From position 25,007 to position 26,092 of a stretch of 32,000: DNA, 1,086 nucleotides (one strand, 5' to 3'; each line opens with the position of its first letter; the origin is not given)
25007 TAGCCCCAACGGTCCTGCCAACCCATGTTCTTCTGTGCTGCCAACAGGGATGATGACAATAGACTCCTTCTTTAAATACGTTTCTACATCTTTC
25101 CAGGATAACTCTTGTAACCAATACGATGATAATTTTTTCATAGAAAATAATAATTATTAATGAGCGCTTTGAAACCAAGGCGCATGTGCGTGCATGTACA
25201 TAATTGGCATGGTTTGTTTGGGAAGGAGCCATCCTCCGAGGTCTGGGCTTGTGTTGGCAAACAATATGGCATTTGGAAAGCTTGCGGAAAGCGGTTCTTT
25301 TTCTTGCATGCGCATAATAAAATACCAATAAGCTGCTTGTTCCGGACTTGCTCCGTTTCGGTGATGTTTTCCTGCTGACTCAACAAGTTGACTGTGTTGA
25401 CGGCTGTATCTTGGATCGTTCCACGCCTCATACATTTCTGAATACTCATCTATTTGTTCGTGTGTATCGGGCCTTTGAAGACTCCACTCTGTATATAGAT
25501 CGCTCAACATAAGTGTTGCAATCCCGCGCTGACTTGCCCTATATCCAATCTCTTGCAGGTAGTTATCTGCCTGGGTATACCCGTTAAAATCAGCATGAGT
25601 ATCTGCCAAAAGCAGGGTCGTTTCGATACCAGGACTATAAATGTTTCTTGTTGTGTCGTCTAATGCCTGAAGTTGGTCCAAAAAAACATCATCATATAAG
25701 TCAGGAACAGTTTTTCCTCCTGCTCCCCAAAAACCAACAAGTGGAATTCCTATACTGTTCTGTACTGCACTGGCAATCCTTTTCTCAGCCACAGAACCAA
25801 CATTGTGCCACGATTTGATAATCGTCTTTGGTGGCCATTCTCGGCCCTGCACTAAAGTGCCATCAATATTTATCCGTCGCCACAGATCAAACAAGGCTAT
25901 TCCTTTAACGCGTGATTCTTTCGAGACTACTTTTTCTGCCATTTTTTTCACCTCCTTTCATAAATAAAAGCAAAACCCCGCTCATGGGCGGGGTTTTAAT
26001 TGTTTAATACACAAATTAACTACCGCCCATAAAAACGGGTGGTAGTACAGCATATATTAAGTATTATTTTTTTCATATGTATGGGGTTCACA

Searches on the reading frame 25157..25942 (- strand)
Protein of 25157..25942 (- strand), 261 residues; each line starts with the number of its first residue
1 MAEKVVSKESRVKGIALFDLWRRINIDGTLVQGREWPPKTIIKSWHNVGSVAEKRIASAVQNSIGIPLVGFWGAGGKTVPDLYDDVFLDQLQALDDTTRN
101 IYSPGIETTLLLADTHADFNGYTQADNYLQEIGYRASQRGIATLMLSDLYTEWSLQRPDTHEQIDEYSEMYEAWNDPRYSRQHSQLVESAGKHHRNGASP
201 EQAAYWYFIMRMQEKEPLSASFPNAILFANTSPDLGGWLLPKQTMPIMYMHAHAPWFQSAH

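Call 5: search_protein_families(library=pfam, proteins=[window:25157-25942:-], max_evalue=0.01)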
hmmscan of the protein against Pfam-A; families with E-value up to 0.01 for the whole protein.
window:25157-25942:- (261 aa): 0 families

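Call 7: search_protein_families(library=ncbifam, proteins=[window:25157-25942:-], max_evalue=0.1)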
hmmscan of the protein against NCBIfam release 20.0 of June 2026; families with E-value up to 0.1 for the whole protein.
window:25157-25942:- (261 aa): 0 families

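Call 9: find_homologous_proteins(query=window:25157-25942:-)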
Query window:25157-25942:- (261 aa): 6 proteins with E <= 0.001 among 430 candidates.
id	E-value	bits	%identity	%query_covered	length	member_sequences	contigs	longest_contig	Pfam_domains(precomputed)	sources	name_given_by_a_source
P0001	2.9e-177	606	100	100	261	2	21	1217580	-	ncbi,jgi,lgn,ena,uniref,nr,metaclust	ncbi:hypothetical protein A2334_01945 [Candidatus Roizmanbacteria bacterium RIFOXYB2_FULL_38_10]|uni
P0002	4.0e-104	366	60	100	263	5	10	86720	-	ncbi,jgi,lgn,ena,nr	ncbi:hypothetical protein A3H86_00155 [Candidatus Roizmanbacteria bacterium RIFCSPLOWO2_02_FULL_41_9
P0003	7.7e-101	355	60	100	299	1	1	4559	-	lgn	-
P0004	9.2e-94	332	55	100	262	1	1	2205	-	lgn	-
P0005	1.8e-52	197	45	84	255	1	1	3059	-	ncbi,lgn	-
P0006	1.6e-28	118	85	27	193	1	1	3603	-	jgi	-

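Call 10: find_encoding_contigs(protein=P0002, flank=4000, max_places=4)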
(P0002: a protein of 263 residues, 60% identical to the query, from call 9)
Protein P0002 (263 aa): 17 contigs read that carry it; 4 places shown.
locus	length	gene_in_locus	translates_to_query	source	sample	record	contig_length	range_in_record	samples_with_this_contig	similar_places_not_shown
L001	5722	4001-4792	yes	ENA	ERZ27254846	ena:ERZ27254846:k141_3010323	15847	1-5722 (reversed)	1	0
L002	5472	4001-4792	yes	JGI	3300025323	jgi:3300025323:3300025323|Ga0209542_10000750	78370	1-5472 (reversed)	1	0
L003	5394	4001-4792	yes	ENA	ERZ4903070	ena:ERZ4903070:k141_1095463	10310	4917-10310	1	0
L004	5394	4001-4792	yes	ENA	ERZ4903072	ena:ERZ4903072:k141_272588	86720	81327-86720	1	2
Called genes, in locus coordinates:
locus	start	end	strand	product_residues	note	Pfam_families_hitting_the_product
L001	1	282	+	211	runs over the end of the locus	-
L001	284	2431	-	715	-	PF26550:Tricorn_2nd (faint), PF13570:Beta-prop_ACSF4 (weak), PF23381:Beta-prop_IFT122_1st, PF24814:WD40_Prp19, PF25174:Beta-prop_THOC3, PF25175:Beta-prop_WDR5 (weak), PF25174:Beta-prop_THOC3, PF23414:Beta-prop_EML_2, +4 more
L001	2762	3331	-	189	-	-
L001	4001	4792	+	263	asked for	-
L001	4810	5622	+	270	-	PF02633:Creatininase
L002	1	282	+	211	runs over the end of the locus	-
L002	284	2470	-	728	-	PF26550:Tricorn_2nd (faint), PF13570:Beta-prop_ACSF4 (weak), PF23381:Beta-prop_IFT122_1st, PF24814:WD40_Prp19, PF25174:Beta-prop_THOC3, PF25175:Beta-prop_WDR5 (weak), PF25174:Beta-prop_THOC3, PF23414:Beta-prop_EML_2, +4 more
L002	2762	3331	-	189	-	-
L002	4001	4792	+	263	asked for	-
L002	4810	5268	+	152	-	PF02633:Creatininase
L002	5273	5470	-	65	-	?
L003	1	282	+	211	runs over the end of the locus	-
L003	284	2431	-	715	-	PF26550:Tricorn_2nd (faint), PF13570:Beta-prop_ACSF4 (weak), PF23381:Beta-prop_IFT122_1st, PF24814:WD40_Prp19, PF25174:Beta-prop_THOC3, PF25175:Beta-prop_WDR5 (weak), PF25174:Beta-prop_THOC3, PF23414:Beta-prop_EML_2, +4 more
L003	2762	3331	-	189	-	-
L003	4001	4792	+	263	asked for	-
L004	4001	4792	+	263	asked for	-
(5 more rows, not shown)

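Call 11: find_encoding_contigs(protein=P0003, flank=4000, max_places=3)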
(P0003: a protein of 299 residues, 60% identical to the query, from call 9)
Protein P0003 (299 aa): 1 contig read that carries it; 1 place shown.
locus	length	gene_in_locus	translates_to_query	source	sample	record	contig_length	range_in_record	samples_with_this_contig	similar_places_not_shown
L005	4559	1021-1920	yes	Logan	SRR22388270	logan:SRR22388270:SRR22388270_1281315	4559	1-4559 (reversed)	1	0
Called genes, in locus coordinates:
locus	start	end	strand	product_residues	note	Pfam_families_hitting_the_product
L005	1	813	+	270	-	?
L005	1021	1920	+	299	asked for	-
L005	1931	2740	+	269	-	PF02633:Creatininase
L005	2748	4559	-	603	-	?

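Call 12: find_encoding_contigs(protein=P0004, flank=4000, max_places=3)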
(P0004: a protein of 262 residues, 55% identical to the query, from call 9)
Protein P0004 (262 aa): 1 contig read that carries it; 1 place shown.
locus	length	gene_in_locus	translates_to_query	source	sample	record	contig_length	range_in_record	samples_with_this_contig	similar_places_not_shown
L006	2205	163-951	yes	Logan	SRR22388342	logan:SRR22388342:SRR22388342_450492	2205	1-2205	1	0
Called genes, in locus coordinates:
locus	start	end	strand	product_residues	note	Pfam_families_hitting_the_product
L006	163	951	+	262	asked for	-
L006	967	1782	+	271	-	PF02633:Creatininase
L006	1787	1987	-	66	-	-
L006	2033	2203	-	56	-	?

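Call 13: find_encoding_contigs(protein=P0005, flank=4000, max_places=3)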
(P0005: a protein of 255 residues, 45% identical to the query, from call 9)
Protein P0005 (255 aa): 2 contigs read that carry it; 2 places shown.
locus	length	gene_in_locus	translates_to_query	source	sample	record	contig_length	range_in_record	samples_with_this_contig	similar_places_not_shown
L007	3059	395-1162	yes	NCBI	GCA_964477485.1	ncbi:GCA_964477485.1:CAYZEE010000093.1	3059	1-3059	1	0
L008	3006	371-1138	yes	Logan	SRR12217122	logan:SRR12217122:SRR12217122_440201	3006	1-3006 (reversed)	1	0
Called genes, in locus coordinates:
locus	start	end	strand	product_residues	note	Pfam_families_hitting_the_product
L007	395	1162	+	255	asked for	-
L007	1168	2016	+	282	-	PF02633:Creatininase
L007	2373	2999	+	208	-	PF00696:AA_kinase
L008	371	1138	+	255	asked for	-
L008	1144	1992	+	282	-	PF02633:Creatininase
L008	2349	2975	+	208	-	PF00696:AA_kinase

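Call 23: find_related_loci(query=A1, collection=genome_contigs, flank=3000)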
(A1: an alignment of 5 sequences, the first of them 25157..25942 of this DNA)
Query A1 (261 aa) in genome_contigs; peptide patterns used: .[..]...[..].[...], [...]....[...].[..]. (x = any residue, [..] = any of these).
71 stretches matched a pattern; 6 encode a relative of the query (tblastn E <= 1e-3); 6 distinct loci.
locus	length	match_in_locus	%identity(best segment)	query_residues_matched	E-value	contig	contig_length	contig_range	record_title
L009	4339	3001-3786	60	1-261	3e-109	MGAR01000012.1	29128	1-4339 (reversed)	MAG: Candidatus Roizmanbacteria bacterium RIFCSPLOWO2_01_FULL_41_22 rifcsplowo2_01_scaffold_2336, whole genome shotgun s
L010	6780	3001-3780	52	1-260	2e-93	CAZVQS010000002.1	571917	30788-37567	MAG TPA_asm: uncultured Gammaproteobacteria bacterium isolate SRP278314_co2_148 genome assembly, contig: NODE_4_length_5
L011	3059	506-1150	45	39-257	9e-60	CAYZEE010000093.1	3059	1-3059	MAG TPA_asm: uncultured Gammaproteobacteria bacterium isolate SRP271791_co2_53 genome assembly, contig: NODE_11347_lengt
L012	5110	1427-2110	41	39-257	2e-51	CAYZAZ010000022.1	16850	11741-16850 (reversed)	MAG TPA_asm: uncultured Gammaproteobacteria bacterium isolate SRP050083_co7_250 genome assembly, contig: NODE_2708_lengt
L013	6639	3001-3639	32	45-257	2e-34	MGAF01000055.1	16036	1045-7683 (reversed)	MAG: Candidatus Roizmanbacteria bacterium RIFCSPLOWO2_01_FULL_35_13 rifcsplowo2_01_scaffold_7540, whole genome shotgun s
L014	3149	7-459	34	47-196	3e-25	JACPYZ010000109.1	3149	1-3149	MAG: Candidatus Curtissbacteria bacterium isolate NC_groundwater_876_Pr1_S2p5_40_11 Montesol18_S2p5_coassembly_scaffold_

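Call 24: find_related_loci(query=A1, collection=metagenome_contigs, flank=3000)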
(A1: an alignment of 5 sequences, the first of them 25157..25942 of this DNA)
Query A1 (261 aa) in metagenome_contigs; peptide patterns used: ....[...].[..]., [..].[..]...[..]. (x = any residue, [..] = any of these).
318 stretches matched a pattern; 18 encode a relative of the query (tblastn E <= 1e-3); 18 distinct loci.
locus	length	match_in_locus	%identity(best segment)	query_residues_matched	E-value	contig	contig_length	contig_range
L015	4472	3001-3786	60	1-261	8e-109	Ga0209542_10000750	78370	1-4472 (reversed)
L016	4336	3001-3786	60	1-261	8e-109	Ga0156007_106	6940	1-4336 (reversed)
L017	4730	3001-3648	43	39-258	1e-52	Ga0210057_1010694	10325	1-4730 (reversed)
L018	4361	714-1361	42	39-258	4e-51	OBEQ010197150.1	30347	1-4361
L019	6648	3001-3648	42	39-258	4e-51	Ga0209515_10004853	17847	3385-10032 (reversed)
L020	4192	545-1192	40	39-258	4e-49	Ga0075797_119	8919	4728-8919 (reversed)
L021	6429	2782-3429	40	39-258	5e-49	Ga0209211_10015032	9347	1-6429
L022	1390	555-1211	40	39-257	2e-49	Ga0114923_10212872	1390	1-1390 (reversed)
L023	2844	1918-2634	37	2-258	1e-47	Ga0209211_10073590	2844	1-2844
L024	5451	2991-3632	37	39-258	9e-43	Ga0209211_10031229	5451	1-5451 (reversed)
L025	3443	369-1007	37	39-257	2e-40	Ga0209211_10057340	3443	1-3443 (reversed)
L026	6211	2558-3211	34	47-258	8e-39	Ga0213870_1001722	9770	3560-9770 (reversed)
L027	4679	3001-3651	32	47-258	4e-35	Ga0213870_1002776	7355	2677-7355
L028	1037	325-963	35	66-258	3e-36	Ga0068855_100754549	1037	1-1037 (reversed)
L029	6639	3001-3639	32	45-257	4e-34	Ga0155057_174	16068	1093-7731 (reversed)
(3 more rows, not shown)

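Call 26: predict_structure(alignment_id=A1)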
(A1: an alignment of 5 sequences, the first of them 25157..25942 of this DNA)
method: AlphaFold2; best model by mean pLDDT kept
length: 261 residues; sequences in the alignment: 5
mean_pLDDT: 85.0   pTM: 0.84
mean pLDDT of the five models: 85.0, 83.2, 81.5, 78.8, 73.0
residues with pLDDT >= 90: 133; 70-90: 95; 50-70: 15; < 50: 18
segments of 3 or more residues with pLDDT < 50: 1-11, 255-261
pLDDT, mean of each block of 10 residues (from residue 1): 41 70 84 67 74 88 92 88 91 91 91 94 91 97 97 93 88 93 92 86 94 96 92 87 89 50 32
secondary structure, 60 per line:
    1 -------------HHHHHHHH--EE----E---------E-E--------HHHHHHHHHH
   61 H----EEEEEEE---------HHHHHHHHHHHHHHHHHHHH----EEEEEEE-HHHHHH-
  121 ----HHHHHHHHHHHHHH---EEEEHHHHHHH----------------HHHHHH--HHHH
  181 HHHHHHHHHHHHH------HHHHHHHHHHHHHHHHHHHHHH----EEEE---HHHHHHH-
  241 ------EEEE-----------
elements in order: H14-21 H51-61 E66-72 H82-101 E106-112 H114-119 H125-138 E142-145 H146-152 H169-174 H177-193 H200-221 E226-229 H233-239 E247-250

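Call 27: search_protein_representatives(alignment_id=A1)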
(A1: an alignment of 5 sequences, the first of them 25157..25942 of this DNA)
Query: 5 sequences, 262 profile positions. Proteins with E-value up to 0.001 (for the whole library): 378; up to 1e-10: 207; up to 1e-30: 29. The best 150 are listed.
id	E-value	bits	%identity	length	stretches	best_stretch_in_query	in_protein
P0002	1.2e-138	477.2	-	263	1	1-262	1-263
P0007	2.3e-78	279.7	-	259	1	17-259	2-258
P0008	1.7e-67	244.0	-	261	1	43-258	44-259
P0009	2.0e-66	240.5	-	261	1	12-260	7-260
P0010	2.3e-64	233.8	-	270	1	44-261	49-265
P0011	2.1e-59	217.5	-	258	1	39-257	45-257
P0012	8.7e-58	212.2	-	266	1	34-258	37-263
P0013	4.6e-55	203.3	-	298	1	6-259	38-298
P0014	1.6e-54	201.5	-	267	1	47-259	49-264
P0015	1.4e-51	191.9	-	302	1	8-261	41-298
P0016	3.8e-51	190.4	-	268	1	38-259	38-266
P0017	9.8e-50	185.8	-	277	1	47-259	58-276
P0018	1.6e-49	185.1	-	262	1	44-259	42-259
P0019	6.6e-48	179.8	-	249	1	39-257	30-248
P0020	1.1e-47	179.0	-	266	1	12-259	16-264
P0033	2.4e-32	128.8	-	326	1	45-260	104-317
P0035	1.7e-30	122.7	-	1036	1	52-261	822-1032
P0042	1.6e-27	113.0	-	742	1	53-257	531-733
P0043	8.5e-27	110.6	-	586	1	50-253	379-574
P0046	2.5e-24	102.5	-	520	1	52-253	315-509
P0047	1.3e-23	100.2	-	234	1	54-257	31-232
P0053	1.1e-21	93.9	-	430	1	54-258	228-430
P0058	6.3e-21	91.4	-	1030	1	39-250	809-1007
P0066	5.8e-20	88.2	-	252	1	52-250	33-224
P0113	2.8e-15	72.8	-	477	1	51-251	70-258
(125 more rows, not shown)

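Call 29: search_protein_families(library=pfam, proteins=[P0035, P0042, P0043, P0046, P0047, P0053, P0058, P0033, P0066, P0113], max_evalue=0.01)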
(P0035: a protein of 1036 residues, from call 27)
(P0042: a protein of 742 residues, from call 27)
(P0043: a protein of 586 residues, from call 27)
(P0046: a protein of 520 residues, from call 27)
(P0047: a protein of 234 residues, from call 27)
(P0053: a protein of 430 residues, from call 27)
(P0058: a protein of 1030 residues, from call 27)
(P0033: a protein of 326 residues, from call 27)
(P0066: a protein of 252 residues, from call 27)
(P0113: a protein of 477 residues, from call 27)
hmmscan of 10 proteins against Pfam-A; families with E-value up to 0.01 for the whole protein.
P0035 (1036 aa): 5 families
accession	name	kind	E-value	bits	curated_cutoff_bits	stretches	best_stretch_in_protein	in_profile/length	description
PF00733.27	Asn_synthase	-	3.3e-46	159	21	2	210-346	2-139/354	Asparagine synthase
PF13537.11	GATase_7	-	8.8e-37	126.3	25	1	47-166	2-122/123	Glutamine amidotransferase domain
PF13522.11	GATase_6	-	5.9e-29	101.1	27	1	41-161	11-130/130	Glutamine amidotransferase domain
PF09084.16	NMT1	-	1.8e-07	31.8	20.5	1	533-735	5-216/216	NMT1/THI5 like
PF12481.13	DUF3700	-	0.00044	20.2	27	1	120-163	128-174/228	Aluminium induced protein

P0042 (742 aa): 7 families
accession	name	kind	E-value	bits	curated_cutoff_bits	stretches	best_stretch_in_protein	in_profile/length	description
PF00733.27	Asn_synthase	-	1.2e-58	199.9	21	2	203-346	1-140/354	Asparagine synthase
PF13537.11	GATase_7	-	1.1e-41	142.1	25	1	45-162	2-122/123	Glutamine amidotransferase domain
PF13522.11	GATase_6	-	6.5e-33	114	27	1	32-157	4-130/130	Glutamine amidotransferase domain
PF05141.17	DIT1_PvcA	-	5.6e-07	29.8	26.4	1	558-729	33-205/273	Pyoverdine/dityrosine biosynthesis protein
PF12481.13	DUF3700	-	4.3e-06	26.8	27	1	66-161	77-175/228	Aluminium induced protein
PF06508.19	QueC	-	2.3e-05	24.4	22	1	224-275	4-54/210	Queuosine biosynthesis protein QueC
PF01171.26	ATP_bind_3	-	0.001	19.3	27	1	223-285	3-70/182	PP-loop family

P0043 (586 aa): 2 families
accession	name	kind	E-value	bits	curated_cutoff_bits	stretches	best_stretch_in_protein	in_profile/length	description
PF09084.16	NMT1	-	3.7e-07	30.7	20.5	1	92-294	5-216/216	NMT1/THI5 like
PF05141.17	DIT1_PvcA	-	7.1e-05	22.9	26.4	1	410-508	34-137/273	Pyoverdine/dityrosine biosynthesis protein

P0046 (520 aa): 1 family
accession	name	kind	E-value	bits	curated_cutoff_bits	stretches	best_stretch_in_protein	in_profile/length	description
PF09084.16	NMT1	-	7.2e-06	26.5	20.5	1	24-226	6-215/216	NMT1/THI5 like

P0047 (234 aa): 0 families

P0053 (430 aa): 0 families

P0058 (1030 aa): 6 families
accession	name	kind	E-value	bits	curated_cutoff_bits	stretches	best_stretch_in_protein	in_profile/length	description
PF00733.27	Asn_synthase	-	2.8e-45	156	21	2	209-343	2-137/354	Asparagine synthase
PF13537.11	GATase_7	-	1.4e-30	106.3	25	1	46-165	2-122/123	Glutamine amidotransferase domain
PF13522.11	GATase_6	-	1.1e-25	90.6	27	1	34-160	5-130/130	Glutamine amidotransferase domain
PF09084.16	NMT1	-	1.1e-10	42.2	20.5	1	532-735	5-216/216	NMT1/THI5 like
PF12481.13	DUF3700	-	7.8e-05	22.7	27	1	120-185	132-196/228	Aluminium induced protein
PF02540.23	NAD_synthase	-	0.00025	20.7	21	1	209-282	5-80/242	NAD synthase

P0033 (326 aa): 0 families

P0066 (252 aa): 0 families

P0113 (477 aa): 1 family
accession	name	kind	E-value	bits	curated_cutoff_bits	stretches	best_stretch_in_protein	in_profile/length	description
PF02682.21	CT_C_D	-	2.1e-61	207.6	22.1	1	277-470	2-196/202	Carboxyltransferase domain, subdomain C and D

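Call 30: fold_search(model_id=the predicted structure, library=pdb)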
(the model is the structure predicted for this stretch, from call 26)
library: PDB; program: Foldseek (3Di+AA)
matches with E <= 10: 692; with E <= 0.001: 37
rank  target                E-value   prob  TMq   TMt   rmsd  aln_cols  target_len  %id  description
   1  9dh4_B                2.7e-06  1.00  0.58  0.49   9.5       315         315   12  Crystal structure of PIsnA complexed with L-Tyrosine (released 2025-07-16)
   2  9dhm_B                1.1e-05  1.00  0.55  0.48   8.6       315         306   13  Crystal structure of PIsnA complexed with an isonitrile product (released 2025-07-16)
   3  9dh4_A                7.3e-05  1.00  0.55  0.48   6.8       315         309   12  Crystal structure of PIsnA complexed with L-Tyrosine (released 2025-07-16)
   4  4nx2                  8.2e-05  1.00  0.41  0.36   7.0       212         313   15  Crystal structure of DCYRS complexed with DCY (released 2014-09-24)
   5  5nsf_A                9.2e-05  1.00  0.40  0.35   7.0       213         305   15  Structure of AzuAla (released 2019-01-16)
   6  5n5u                  1.0e-04  1.00  0.40  0.34   8.2       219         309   14  Structure of p-boronophenylalanyl tRNA synthetase in complex with p-boronophenylalanine and adenosine monophosphate (released 2018-02-14)
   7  1zh6                  1.1e-04  1.00  0.40  0.35   6.9       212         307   16  Crystal Structure of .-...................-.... synthetase in complex with p-acetylphenylalanine (released 2006-04-04)
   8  3qe4_B                1.1e-04  1.00  0.40  0.35   6.8       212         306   16  An evolved aminoacyl-tRNA Synthetase with atypical polysubstrate specificity (released 2011-02-16)
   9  1j1u_A                1.2e-04  1.00  0.42  0.38   5.6       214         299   16  Crystal structure of archaeal tyrosyl-tRNA synthetase complexed with tRNA(Tyr) and L-tyrosine (released 2003-06-03)
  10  3e59_C                1.4e-04  1.00  0.51  0.45   8.2       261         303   16  Crystal structure of the PvcA (PA2254) protein from Pseudomonas aeruginosa (released 2008-10-14)
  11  3e59_B                1.5e-04  1.00  0.51  0.45   8.6       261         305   16  Crystal structure of the PvcA (PA2254) protein from Pseudomonas aeruginosa (released 2008-10-14)
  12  3qe4_A                1.6e-04  1.00  0.38  0.34   7.6       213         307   15  An evolved aminoacyl-tRNA Synthetase with atypical polysubstrate specificity (released 2011-02-16)
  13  2hgz                  1.8e-04  1.00  0.42  0.37   6.4       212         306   16  Crystal structure of a p-benzoyl-L-phenylalanyl-tRNA synthetase (released 2007-06-05)
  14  3e59_A                1.9e-04  1.00  0.53  0.46   7.7       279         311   15  Crystal structure of the PvcA (PA2254) protein from Pseudomonas aeruginosa (released 2008-10-14)
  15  4hk4                  2.0e-04  1.00  0.44  0.38   5.3       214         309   14  Crystal structure of apo Tyrosine-tRNA ligase mutant protein (released 2013-04-17)
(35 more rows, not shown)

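Call 48: search_protein_families(library=pfam, proteins=[L013:4500-6251:+, L019:4575-6323:+, L012:3010-4866:+, L026:4501-5730:+, L026:4097-4462:+, L010:4614-5396:-, L021:4539-5042:-, L005:2748-4559:-, L013:3647-4462:+, L026:3225-4061:+], max_evalue=0.001)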
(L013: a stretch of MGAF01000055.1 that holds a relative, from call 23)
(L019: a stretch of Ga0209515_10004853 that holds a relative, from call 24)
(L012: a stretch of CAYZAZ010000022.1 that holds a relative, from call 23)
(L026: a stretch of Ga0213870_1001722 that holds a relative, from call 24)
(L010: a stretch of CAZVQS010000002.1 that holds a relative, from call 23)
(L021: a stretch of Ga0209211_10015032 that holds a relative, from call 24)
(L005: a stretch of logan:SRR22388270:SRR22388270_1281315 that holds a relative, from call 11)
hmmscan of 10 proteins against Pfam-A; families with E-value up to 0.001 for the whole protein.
L013:4500-6251:+ (583 aa): 3 families
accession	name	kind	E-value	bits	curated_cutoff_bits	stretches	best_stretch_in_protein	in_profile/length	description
PF00587.30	tRNA-synt_2b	-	2.3e-40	139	29.3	1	267-471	8-179/179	tRNA synthetase class II core domain (G, H, P, S and T)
PF03129.25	HGTP_anticodon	-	7.8e-22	77.7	21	1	483-577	1-93/94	Anticodon binding domain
PF07973.19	tRNA_SAD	-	1.4e-05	25.4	24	1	117-161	7-44/44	Threonyl and Alanyl tRNA synthetase second additional domain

L019:4575-6323:+ (582 aa): 3 families
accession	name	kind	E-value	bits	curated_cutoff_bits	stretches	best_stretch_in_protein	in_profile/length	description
PF00587.30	tRNA-synt_2b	-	1.6e-44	152.5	29.3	1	257-471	2-178/179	tRNA synthetase class II core domain (G, H, P, S and T)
PF03129.25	HGTP_anticodon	-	1.1e-18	67.6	21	1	484-576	1-93/94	Anticodon binding domain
PF07973.19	tRNA_SAD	-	4e-07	30.4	24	1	112-156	7-44/44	Threonyl and Alanyl tRNA synthetase second additional domain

L012:3010-4866:+ (618 aa): 3 families
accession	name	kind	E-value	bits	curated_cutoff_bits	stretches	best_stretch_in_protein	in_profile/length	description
PF00587.30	tRNA-synt_2b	-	5.5e-46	157.3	29.3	1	280-486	9-179/179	tRNA synthetase class II core domain (G, H, P, S and T)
PF03129.25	HGTP_anticodon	-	2.3e-19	69.8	21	1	498-612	1-93/94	Anticodon binding domain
PF07973.19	tRNA_SAD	-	6.5e-09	36.1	24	1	122-172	1-44/44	Threonyl and Alanyl tRNA synthetase second additional domain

L026:4501-5730:+ (409 aa): 2 families
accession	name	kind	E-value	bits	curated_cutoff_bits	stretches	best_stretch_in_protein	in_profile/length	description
PF00587.30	tRNA-synt_2b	-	1.5e-39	136.3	29.3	1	85-293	3-179/179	tRNA synthetase class II core domain (G, H, P, S and T)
PF03129.25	HGTP_anticodon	-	1.3e-17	64.1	21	1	305-404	1-94/94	Anticodon binding domain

L026:4097-4462:+ (121 aa): 0 families

L010:4614-5396:- (260 aa): 1 family
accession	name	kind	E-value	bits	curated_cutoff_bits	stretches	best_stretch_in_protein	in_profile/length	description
PF02585.22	PIG-L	-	6.2e-29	101.6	28.2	1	41-163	1-126/129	GlcNAc-PI de-N-acetylase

L021:4539-5042:- (167 aa): 1 family
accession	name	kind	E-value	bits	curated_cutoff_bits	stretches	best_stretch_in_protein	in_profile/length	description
PF08915.16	tRNA-Thr_ED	-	1.8e-43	148.4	30.2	1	32-166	1-136/137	Archaea-specific editing domain of threonyl-tRNA synthetase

L005:2748-4559:- (603 aa): 7 families
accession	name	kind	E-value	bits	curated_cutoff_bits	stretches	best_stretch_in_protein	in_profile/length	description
PF00009.33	GTP_EFTU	-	5.7e-51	173.2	26.5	1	1-174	8-183/188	Elongation factor Tu GTP binding domain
PF21018.2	BipA_C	-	7.3e-40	135.6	23.8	1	481-589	1-109/110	TypA/BipA C-terminal domain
PF00679.30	EFG_C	-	1.6e-16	60.5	27.9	1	394-476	2-85/89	Elongation factor G C-terminus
PF03144.31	GTP_EFTU_D2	-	4.7e-11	43.4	30.3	1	217-287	1-73/73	Elongation factor Tu domain 2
PF22042.2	EF-G_D2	-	5.8e-09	36.4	27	1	203-288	2-83/84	Elongation factor G domain 2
PF14492.12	EFG_III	-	3e-06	27.6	27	1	325-380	17-73/75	Elongation Factor G, domain III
PF01926.29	MMR_HSR1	-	1.6e-05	25.4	21.9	1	40-122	25-113/113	50S ribosome-binding GTPase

L013:3647-4462:+ (271 aa): 1 family
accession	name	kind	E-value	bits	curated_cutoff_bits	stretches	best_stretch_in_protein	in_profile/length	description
PF02633.19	Creatininase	-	8.1e-59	199.4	31.3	1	11-257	2-238/238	Creatinine amidohydrolase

L026:3225-4061:+ (278 aa): 1 family
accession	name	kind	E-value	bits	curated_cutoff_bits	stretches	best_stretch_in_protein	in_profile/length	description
PF02633.19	Creatininase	-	7.3e-60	202.8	31.3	1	10-257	1-238/238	Creatinine amidohydrolase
